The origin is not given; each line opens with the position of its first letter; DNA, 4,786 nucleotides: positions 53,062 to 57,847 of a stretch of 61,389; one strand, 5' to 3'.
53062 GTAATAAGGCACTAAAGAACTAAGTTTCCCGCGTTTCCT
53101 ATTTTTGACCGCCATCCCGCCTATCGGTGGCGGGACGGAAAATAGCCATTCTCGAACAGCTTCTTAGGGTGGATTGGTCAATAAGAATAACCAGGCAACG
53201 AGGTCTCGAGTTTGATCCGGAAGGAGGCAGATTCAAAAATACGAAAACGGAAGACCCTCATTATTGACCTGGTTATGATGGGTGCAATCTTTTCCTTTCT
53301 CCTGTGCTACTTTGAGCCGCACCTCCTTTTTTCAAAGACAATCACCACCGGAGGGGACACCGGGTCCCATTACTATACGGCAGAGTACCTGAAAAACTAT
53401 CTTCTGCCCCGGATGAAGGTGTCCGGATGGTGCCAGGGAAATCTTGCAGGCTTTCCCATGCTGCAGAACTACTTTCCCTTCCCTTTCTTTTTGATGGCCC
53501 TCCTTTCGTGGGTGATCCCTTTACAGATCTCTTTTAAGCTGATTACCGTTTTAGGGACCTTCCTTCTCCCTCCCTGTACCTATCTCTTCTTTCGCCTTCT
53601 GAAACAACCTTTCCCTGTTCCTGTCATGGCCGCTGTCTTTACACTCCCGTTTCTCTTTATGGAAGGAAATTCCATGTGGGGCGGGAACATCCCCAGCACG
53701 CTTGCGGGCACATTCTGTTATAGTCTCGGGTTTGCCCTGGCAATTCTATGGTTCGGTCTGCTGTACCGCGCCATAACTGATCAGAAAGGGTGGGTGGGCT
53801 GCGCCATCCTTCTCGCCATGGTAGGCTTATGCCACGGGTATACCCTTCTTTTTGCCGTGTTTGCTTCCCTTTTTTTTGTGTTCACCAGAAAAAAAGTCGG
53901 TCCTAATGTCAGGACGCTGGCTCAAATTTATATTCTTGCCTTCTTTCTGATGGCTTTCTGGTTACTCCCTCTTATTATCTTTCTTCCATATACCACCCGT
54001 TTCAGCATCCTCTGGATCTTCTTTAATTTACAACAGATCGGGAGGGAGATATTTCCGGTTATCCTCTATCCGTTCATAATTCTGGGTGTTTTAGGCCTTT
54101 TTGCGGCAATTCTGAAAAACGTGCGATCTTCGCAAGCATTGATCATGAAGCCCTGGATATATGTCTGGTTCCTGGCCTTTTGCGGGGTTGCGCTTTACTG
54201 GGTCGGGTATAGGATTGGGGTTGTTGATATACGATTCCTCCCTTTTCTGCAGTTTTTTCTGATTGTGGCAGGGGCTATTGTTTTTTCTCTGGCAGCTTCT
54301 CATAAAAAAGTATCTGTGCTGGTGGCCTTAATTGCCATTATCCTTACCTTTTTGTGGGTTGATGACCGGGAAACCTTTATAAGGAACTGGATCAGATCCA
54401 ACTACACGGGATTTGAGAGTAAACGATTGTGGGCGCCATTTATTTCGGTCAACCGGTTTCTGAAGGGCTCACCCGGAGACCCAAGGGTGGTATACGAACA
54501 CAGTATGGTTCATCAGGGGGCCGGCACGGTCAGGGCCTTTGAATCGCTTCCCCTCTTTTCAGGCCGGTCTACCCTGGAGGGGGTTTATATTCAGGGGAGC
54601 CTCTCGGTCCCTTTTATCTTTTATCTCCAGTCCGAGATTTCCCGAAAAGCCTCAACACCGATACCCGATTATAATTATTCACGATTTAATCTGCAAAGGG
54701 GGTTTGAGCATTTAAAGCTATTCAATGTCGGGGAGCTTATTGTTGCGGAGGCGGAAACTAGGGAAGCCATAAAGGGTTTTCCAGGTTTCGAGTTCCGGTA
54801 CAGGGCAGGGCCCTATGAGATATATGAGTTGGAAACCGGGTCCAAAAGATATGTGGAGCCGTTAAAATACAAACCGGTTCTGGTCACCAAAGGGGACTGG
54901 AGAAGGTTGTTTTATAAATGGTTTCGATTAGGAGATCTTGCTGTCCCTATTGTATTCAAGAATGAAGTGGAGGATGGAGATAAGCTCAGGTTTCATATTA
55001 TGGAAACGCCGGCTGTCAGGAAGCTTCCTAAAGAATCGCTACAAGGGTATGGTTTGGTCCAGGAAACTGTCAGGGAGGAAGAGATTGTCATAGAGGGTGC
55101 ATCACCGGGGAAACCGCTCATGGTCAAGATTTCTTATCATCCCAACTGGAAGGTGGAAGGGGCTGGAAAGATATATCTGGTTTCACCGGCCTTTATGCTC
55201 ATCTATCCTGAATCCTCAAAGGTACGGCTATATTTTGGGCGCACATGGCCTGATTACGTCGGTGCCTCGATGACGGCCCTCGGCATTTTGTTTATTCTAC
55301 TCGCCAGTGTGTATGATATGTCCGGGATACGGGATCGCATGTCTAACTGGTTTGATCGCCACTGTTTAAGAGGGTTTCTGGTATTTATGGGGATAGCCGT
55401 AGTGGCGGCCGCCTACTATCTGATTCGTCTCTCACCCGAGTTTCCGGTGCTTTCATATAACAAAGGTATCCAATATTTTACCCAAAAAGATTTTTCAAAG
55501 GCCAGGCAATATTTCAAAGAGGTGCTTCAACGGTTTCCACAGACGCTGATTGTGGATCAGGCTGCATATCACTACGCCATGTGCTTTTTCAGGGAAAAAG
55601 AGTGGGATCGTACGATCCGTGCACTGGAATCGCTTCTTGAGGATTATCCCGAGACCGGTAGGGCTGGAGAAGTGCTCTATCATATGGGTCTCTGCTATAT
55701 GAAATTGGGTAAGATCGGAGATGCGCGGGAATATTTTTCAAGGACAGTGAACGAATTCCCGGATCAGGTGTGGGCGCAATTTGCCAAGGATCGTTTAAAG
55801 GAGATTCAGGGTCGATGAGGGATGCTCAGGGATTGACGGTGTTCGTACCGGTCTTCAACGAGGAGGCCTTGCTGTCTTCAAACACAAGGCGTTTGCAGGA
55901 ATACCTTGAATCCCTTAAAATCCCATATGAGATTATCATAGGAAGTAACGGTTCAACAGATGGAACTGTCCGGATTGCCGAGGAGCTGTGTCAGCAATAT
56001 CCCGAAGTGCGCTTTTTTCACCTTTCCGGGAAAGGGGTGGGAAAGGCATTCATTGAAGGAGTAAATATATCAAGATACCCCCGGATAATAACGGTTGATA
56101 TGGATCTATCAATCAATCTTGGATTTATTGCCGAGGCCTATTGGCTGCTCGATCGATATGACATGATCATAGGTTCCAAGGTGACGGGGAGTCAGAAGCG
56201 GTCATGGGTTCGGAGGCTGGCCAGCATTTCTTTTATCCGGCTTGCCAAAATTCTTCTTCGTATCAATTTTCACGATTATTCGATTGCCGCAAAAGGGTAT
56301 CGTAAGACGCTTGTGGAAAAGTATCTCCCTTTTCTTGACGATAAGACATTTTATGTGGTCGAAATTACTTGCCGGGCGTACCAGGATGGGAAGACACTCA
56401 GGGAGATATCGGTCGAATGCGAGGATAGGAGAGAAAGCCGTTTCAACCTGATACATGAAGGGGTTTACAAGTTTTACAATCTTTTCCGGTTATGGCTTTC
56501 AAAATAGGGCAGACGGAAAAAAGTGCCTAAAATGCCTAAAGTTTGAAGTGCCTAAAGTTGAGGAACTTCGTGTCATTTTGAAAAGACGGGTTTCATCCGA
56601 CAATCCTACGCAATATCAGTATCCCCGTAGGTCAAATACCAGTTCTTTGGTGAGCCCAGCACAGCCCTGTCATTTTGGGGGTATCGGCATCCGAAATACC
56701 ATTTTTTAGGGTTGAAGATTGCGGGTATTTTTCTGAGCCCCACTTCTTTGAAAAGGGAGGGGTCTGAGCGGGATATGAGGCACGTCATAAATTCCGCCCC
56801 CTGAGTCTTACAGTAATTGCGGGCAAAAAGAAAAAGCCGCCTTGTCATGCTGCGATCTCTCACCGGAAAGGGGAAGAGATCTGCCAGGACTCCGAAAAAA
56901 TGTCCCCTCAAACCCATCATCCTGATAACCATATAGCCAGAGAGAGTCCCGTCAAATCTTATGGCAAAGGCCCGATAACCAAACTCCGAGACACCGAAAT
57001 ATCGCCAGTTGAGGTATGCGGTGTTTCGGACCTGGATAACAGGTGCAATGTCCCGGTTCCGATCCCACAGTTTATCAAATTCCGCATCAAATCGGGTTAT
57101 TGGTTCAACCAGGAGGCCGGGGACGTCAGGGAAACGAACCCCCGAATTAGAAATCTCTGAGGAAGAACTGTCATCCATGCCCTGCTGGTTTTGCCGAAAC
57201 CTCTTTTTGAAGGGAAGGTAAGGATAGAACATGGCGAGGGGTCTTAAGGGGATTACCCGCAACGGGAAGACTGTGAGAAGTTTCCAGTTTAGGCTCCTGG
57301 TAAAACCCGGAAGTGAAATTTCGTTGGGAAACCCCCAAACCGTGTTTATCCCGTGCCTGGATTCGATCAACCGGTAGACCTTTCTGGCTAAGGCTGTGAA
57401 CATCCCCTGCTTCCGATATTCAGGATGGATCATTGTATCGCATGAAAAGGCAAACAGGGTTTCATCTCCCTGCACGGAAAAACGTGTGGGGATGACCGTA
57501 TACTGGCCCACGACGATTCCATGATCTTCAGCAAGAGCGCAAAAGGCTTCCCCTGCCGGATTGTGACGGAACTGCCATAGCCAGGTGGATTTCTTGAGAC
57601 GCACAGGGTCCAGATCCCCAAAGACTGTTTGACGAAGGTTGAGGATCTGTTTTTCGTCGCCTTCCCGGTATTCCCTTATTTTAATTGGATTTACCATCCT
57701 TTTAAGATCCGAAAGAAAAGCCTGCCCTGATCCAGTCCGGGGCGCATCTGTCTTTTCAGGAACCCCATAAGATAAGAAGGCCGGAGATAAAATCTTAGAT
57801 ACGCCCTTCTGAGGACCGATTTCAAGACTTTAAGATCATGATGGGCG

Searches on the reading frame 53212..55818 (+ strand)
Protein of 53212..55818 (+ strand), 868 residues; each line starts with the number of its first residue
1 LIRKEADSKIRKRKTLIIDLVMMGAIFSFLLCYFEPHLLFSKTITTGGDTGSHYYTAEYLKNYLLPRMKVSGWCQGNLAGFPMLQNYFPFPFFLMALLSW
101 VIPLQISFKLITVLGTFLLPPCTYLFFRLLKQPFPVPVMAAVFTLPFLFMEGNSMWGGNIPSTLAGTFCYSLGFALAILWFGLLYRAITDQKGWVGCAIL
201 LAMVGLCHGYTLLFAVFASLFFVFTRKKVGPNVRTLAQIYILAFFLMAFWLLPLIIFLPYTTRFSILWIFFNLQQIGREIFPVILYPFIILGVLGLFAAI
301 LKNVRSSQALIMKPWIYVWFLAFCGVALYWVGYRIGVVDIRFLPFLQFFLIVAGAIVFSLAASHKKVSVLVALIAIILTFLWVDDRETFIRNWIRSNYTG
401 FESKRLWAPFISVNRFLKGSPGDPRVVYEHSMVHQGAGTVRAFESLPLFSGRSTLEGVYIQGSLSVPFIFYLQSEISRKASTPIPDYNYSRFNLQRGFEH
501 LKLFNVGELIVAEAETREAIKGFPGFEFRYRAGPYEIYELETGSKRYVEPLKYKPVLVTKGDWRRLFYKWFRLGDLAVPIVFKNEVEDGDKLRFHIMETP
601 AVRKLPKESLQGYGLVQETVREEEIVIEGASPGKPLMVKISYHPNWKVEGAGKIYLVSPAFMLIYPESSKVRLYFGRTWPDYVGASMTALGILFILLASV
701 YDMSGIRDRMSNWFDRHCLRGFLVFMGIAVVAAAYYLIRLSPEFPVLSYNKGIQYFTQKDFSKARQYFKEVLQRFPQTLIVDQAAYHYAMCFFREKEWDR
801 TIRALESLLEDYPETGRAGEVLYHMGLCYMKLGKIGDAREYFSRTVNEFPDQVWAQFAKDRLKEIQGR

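Call 28: search_protein_families(library=pfam, proteins=[window:53212-55818:+], max_evalue=0.001)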
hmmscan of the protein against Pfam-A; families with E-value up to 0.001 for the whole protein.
window:53212-55818:+ (868 aa): 12 families
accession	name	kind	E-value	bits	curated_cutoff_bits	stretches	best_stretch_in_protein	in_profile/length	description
PF10131.15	PTPS_related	-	6.9e-39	134.2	26.4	1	86-542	2-444/621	6-pyruvoyl-tetrahydropterin synthase related domain; membrane protein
PF13174.12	TPR_6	-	3.6e-18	65.3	26.3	2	820-851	1-32/33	Tetratricopeptide repeat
PF07719.23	TPR_2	-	1.4e-12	47.1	27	2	820-851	2-33/34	Tetratricopeptide repeat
PF00515.34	TPR_1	-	6.9e-12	45.1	27.8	2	749-776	5-32/34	Tetratricopeptide repeat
PF13428.12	TPR_14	-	1.7e-09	37.9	23.5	0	821-858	3-40/44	Tetratricopeptide repeat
PF13525.12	YfiO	-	2.2e-09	37.8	25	1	749-866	9-137/203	Outer membrane lipoprotein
PF14559.12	TPR_19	-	3.5e-09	37.3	25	2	756-814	2-57/68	Tetratricopeptide repeat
PF13432.12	TPR_16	-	1.8e-06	28.7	32.7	0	749-813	1-62/65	Tetratricopeptide repeat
PF12895.13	ANAPC3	-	2.9e-06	27.9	27.2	1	783-843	24-80/82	Anaphase-promoting complex, cyclosome, subunit 3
PF13424.12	TPR_12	-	4e-06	27.4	30.1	0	784-845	5-71/77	Tetratricopeptide repeat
PF13181.12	TPR_8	-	9.9e-06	25.8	25.7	0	820-843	2-25/34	Tetratricopeptide repeat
PF13371.12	TPR_9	-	0.00035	21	35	0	793-862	6-72/73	Tetratricopeptide repeat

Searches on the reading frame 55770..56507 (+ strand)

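Call 28: search_protein_families(library=pfam, proteins=[window:55770-56507:+], max_evalue=0.001)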
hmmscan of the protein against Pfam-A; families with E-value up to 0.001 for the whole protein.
window:55770-56507:+ (245 aa): 2 families
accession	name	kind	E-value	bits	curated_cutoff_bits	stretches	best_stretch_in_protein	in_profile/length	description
PF00535.33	Glycos_transf_2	-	1e-20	74.8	23.3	1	23-185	1-167/168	Glycosyl transferase family 2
PF13641.12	Glyco_tranf_2_3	-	0.00013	22.6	27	1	21-83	2-63/230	Glycosyltransferase like family 2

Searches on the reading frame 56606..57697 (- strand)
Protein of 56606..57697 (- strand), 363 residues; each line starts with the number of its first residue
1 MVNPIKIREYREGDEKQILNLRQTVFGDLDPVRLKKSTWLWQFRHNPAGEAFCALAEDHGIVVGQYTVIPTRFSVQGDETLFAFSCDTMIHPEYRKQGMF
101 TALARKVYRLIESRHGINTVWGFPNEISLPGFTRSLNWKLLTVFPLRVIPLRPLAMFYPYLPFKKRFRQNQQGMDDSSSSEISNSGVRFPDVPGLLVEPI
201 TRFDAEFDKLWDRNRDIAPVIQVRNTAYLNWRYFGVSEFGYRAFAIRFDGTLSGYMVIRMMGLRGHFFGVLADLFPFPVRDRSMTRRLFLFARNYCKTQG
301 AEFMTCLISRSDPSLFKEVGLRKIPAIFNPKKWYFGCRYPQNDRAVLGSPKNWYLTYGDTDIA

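Call 28: search_protein_families(library=pfam, proteins=[window:56606-57697:-], max_evalue=0.001)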
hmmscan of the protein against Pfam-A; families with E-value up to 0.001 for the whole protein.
window:56606-57697:- (363 aa): 2 families
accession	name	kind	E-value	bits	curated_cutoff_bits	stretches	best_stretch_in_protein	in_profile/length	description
PF13527.13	Acetyltransf_9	-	1.2e-16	61.3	25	1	6-139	1-125/127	Acetyltransferase (GNAT) domain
PF00583.31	Acetyltransf_1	-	1.4e-05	25.8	20.7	1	38-121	19-97/116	Acetyltransferase (GNAT) family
